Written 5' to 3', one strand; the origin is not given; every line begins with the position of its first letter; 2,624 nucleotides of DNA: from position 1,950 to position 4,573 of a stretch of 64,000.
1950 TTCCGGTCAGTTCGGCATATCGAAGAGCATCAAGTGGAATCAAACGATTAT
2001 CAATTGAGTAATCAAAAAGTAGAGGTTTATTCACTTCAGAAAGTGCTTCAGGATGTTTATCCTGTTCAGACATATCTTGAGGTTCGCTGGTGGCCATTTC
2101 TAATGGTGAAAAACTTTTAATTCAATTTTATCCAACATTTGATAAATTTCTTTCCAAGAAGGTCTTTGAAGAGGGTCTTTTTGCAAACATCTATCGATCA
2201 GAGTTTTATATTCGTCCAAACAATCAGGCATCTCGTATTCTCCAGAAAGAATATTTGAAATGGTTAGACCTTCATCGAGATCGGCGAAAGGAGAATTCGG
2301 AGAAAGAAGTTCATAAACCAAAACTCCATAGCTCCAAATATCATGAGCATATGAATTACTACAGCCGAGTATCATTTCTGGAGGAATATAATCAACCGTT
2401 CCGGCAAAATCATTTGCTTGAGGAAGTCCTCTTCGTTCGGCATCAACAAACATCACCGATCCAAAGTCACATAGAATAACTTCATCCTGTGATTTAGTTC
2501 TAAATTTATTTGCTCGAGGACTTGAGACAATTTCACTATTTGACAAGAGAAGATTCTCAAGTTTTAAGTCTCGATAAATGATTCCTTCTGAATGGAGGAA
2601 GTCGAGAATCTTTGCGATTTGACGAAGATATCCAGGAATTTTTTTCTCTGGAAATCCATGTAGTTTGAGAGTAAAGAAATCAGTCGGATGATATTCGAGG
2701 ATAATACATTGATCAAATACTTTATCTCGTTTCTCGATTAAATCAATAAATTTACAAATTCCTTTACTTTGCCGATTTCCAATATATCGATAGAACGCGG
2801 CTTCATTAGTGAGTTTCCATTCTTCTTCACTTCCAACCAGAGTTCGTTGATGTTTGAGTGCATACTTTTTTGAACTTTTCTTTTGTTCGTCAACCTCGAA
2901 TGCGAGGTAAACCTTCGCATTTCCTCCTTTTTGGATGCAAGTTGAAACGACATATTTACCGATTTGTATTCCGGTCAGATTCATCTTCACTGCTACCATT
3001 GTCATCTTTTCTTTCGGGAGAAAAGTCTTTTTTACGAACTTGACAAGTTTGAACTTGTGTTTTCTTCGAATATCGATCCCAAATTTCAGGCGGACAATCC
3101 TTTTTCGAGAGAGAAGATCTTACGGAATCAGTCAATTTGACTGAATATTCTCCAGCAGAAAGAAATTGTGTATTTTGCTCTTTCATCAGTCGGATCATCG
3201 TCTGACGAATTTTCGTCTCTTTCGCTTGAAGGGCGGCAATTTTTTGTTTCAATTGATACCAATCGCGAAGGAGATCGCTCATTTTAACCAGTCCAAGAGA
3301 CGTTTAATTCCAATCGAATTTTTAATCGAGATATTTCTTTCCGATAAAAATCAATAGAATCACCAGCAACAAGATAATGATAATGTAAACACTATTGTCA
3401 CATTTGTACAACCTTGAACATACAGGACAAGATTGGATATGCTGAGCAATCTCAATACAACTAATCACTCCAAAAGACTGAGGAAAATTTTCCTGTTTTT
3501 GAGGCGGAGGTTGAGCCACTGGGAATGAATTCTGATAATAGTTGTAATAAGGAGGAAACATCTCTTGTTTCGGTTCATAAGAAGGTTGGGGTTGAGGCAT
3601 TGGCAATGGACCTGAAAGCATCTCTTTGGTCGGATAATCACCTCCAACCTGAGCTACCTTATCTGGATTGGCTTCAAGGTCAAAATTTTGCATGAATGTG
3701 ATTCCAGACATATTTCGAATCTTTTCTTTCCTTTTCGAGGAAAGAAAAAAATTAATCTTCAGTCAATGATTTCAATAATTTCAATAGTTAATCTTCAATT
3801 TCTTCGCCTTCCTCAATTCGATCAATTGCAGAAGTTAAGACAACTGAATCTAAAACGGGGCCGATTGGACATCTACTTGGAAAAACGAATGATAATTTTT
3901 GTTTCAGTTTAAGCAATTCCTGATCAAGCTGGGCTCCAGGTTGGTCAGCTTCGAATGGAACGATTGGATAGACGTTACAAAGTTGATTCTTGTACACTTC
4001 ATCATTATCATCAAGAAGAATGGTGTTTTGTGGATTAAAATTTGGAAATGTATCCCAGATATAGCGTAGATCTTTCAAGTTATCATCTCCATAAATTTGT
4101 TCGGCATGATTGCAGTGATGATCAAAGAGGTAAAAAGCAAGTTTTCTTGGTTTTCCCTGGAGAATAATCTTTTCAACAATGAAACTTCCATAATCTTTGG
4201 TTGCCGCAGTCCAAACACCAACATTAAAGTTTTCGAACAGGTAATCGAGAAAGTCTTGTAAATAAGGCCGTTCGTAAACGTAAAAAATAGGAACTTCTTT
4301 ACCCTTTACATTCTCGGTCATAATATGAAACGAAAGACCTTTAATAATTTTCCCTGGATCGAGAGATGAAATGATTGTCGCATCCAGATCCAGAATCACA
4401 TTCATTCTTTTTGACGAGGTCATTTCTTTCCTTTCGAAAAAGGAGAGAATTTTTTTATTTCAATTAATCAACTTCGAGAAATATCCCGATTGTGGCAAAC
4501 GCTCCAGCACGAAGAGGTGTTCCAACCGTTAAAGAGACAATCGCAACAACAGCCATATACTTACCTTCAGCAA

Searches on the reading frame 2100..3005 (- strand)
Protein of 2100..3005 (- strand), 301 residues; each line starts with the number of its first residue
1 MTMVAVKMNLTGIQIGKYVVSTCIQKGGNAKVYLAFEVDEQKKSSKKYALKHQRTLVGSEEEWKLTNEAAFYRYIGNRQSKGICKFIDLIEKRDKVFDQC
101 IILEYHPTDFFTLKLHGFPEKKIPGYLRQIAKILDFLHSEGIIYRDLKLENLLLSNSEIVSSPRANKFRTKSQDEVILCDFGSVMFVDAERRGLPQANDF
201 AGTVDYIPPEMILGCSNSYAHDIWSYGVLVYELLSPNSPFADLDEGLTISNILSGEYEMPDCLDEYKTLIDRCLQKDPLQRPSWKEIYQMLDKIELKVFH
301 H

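Call 41: search_protein_families(library=pfam, proteins=[window:2100-3005:-], max_evalue=0.001)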
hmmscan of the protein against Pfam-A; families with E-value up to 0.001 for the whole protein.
window:2100-3005:- (301 aa): 2 families
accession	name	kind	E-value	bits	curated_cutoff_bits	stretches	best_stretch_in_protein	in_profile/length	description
PF00069.31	Pkinase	-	8.1e-41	140.6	31.7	1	21-289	4-259/263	Protein kinase domain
PF07714.23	PK_Tyr_Ser-Thr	-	8.2e-28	97.8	23.1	1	23-291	6-258/258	Protein tyrosine and serine/threonine kinase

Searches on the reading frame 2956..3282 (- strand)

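Call 57: search_protein_families(library=pfam, proteins=[window:2956-3282:-], max_evalue=0.01)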
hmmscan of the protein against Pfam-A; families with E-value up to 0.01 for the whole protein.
window:2956-3282:- (108 aa): 2 families
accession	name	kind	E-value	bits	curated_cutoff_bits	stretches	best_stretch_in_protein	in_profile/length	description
PF23984.1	DUF7307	-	3.2e-05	24.3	27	1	4-69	12-78/129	Pam3 gp33-like protein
PF23791.1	DUF7173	-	0.0034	17.8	27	1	3-57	17-77/145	Family of unknown function (DUF7173)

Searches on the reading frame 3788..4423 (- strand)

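Call 41: search_protein_families(library=pfam, proteins=[window:3788-4423:-], max_evalue=0.001)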
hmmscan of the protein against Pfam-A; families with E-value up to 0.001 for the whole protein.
window:3788-4423:- (211 aa): 1 family
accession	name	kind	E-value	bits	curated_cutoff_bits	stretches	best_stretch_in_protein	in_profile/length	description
PF03031.24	NIF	-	2.9e-25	89.3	21.8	1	9-177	3-150/160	NLI interacting factor-like phosphatase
